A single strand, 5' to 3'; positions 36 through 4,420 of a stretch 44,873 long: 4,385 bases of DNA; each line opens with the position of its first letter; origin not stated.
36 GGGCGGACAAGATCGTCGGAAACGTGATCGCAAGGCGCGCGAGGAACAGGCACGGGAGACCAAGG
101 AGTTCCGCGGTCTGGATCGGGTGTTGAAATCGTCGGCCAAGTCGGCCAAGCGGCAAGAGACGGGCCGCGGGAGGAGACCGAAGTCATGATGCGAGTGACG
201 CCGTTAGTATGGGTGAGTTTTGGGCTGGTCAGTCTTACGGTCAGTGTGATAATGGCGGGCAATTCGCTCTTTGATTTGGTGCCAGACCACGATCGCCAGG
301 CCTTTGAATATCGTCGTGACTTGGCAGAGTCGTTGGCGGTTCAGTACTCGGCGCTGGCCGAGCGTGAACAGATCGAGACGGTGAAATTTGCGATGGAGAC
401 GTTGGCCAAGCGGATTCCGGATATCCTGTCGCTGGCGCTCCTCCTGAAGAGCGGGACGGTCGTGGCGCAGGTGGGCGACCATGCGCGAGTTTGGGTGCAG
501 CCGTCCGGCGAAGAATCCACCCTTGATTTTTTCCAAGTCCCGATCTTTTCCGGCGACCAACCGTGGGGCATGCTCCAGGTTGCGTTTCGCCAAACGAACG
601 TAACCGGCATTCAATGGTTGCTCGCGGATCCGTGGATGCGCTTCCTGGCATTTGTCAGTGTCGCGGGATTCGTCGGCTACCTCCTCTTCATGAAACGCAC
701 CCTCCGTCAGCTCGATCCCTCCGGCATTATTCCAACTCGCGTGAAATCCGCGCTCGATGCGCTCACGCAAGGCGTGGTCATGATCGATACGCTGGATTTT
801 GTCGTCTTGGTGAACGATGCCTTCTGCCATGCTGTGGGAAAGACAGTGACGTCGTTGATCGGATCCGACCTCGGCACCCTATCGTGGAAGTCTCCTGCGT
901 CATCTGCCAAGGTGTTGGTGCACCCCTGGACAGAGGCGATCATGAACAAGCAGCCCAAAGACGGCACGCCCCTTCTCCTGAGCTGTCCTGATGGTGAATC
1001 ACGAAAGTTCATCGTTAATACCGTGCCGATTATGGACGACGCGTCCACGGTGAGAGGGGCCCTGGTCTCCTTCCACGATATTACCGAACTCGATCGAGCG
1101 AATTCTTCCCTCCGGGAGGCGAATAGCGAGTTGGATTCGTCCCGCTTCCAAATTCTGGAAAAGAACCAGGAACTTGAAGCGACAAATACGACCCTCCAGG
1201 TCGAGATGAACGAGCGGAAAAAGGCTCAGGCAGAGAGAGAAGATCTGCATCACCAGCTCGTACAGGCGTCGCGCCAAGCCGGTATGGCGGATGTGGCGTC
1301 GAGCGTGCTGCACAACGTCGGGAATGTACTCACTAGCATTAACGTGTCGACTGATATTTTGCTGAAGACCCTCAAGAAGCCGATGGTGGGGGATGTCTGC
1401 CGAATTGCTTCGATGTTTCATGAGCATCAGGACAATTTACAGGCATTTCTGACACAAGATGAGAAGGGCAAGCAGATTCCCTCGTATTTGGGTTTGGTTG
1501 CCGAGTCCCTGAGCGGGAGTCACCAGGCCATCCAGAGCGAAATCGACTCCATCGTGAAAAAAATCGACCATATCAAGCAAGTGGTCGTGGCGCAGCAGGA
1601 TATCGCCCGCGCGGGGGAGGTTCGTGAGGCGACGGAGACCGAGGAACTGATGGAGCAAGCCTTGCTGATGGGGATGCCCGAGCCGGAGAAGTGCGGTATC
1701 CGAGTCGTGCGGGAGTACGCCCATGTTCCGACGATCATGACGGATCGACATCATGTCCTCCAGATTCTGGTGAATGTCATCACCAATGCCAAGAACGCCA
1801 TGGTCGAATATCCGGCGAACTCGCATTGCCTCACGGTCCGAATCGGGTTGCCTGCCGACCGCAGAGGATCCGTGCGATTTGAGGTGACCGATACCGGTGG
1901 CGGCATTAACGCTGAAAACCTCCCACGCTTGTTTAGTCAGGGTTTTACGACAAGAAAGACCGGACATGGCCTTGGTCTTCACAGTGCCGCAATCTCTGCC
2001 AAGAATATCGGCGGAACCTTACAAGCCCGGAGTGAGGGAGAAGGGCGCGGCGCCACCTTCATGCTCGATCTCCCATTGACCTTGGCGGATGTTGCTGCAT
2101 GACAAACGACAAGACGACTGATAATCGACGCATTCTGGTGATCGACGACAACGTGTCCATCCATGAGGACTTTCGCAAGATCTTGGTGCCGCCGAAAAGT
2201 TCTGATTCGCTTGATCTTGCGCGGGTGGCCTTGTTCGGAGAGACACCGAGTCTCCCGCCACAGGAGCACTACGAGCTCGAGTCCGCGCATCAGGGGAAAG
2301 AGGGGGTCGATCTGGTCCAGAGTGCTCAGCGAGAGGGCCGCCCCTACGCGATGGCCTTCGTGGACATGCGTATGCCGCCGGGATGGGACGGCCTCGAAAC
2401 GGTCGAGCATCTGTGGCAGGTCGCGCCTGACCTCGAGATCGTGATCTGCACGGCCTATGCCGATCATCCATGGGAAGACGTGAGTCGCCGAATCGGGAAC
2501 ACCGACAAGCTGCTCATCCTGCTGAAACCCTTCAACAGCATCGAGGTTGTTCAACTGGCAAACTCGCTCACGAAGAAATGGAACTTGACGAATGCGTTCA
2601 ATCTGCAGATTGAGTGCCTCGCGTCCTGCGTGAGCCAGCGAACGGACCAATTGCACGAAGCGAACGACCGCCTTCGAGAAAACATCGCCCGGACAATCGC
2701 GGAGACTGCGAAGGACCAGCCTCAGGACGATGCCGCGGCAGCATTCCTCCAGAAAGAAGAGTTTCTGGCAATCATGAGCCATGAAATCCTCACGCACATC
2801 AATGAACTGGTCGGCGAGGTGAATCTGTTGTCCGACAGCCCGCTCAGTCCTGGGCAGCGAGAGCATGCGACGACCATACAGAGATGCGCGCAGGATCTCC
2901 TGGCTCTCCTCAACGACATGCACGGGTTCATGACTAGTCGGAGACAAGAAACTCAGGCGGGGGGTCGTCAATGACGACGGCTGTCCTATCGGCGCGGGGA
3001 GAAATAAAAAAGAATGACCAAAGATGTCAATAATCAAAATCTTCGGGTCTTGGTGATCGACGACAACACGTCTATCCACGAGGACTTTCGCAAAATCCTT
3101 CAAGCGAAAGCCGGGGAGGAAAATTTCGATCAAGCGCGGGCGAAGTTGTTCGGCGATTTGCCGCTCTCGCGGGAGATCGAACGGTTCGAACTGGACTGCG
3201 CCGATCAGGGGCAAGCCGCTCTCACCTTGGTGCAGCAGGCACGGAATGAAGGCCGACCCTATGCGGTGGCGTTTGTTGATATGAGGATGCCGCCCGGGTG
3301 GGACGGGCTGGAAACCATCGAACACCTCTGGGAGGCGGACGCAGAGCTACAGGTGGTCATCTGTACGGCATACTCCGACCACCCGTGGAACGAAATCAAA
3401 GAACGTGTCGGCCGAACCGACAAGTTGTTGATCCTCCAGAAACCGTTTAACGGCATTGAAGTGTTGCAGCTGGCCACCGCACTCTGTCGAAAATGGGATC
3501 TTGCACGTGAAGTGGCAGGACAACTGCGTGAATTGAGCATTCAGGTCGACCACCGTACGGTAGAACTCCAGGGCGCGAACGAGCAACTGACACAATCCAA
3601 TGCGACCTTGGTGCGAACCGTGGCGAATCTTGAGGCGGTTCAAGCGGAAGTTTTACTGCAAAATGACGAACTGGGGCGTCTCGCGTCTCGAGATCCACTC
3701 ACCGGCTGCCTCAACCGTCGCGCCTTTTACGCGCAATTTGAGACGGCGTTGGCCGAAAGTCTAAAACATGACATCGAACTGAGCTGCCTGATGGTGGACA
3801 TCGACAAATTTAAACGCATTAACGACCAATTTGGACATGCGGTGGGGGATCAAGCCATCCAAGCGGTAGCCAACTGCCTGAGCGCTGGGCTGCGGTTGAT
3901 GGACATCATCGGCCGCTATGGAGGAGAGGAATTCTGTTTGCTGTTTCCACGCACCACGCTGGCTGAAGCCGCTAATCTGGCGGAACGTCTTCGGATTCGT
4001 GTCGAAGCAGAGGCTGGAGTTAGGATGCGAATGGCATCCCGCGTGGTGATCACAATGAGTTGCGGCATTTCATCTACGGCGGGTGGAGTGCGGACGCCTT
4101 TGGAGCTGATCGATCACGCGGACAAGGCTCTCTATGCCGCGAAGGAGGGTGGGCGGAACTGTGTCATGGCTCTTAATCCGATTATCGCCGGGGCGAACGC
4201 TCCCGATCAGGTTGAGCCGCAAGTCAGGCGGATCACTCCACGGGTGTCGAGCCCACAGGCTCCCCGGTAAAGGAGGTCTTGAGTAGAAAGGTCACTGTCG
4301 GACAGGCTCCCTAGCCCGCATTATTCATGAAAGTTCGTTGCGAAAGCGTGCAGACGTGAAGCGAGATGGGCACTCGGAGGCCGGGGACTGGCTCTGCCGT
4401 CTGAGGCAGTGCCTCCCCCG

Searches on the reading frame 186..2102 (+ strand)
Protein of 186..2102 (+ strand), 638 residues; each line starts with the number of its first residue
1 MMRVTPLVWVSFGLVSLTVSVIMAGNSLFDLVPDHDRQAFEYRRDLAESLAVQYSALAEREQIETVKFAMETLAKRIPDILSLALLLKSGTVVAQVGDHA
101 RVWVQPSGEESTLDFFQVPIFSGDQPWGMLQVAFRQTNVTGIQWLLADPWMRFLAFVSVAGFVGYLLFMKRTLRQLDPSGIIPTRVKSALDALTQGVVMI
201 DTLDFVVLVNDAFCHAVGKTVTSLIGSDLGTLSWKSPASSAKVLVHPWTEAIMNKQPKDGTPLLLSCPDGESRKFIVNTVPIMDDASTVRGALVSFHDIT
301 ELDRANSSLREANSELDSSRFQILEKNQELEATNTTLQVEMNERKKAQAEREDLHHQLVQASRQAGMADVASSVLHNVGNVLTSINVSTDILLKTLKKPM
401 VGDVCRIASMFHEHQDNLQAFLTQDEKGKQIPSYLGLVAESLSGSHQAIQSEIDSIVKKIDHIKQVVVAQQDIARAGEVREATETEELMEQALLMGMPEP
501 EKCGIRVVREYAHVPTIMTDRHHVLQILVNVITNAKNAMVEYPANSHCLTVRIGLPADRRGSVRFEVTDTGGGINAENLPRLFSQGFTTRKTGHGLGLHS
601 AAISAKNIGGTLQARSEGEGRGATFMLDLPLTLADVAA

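Call 21: search_protein_families(library=pfam, proteins=[window:186-2102:+], max_evalue=0.00001)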
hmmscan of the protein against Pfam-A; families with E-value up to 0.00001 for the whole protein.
window:186-2102:+ (638 aa): 3 families
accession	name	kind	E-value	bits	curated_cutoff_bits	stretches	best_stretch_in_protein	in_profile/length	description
PF02518.31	HATPase_c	-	5.8e-18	65.8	26.4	1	520-632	2-110/111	Histidine kinase-, DNA gyrase B-, and HSP90-like ATPase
PF00989.32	PAS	-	1.6e-08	35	22.6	1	185-299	2-113/113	PAS fold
PF08448.16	PAS_4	-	1.7e-08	35.1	23.1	1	190-303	1-109/110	PAS fold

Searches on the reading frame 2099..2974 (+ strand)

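Call 21: search_protein_families(library=pfam, proteins=[window:2099-2974:+], max_evalue=0.00001)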
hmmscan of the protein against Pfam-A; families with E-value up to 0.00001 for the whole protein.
window:2099-2974:+ (291 aa): 2 families
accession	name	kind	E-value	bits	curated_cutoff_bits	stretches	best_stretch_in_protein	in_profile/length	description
PF00512.31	HisKA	-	1.9e-10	41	26.9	1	218-274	1-57/66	His Kinase A (phospho-acceptor) domain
PF00072.30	Response_reg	-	3.2e-09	37.4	30.2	1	55-152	20-108/111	Response regulator receiver domain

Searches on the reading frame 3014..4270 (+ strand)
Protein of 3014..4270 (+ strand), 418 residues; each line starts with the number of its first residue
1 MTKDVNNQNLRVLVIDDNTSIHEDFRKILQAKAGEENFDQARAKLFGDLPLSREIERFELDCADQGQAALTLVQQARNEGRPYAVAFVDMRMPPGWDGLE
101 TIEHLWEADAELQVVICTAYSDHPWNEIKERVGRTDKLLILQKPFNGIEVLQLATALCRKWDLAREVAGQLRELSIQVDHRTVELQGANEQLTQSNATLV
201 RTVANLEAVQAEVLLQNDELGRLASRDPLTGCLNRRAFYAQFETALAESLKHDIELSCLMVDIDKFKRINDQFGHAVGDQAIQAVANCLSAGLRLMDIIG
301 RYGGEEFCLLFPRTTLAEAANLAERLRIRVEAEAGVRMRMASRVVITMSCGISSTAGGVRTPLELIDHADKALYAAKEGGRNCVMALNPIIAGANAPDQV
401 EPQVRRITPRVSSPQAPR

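Call 21: search_protein_families(library=pfam, proteins=[window:3014-4270:+], max_evalue=0.00001)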
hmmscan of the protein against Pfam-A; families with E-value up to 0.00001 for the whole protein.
window:3014-4270:+ (418 aa): 2 families
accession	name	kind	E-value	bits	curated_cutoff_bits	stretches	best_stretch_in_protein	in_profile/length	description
PF00990.26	GGDEF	-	9.6e-43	146.2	23.8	1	224-382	1-160/161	Diguanylate cyclase, GGDEF domain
PF00072.30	Response_reg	-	9.7e-10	39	30.2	1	56-151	21-107/111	Response regulator receiver domain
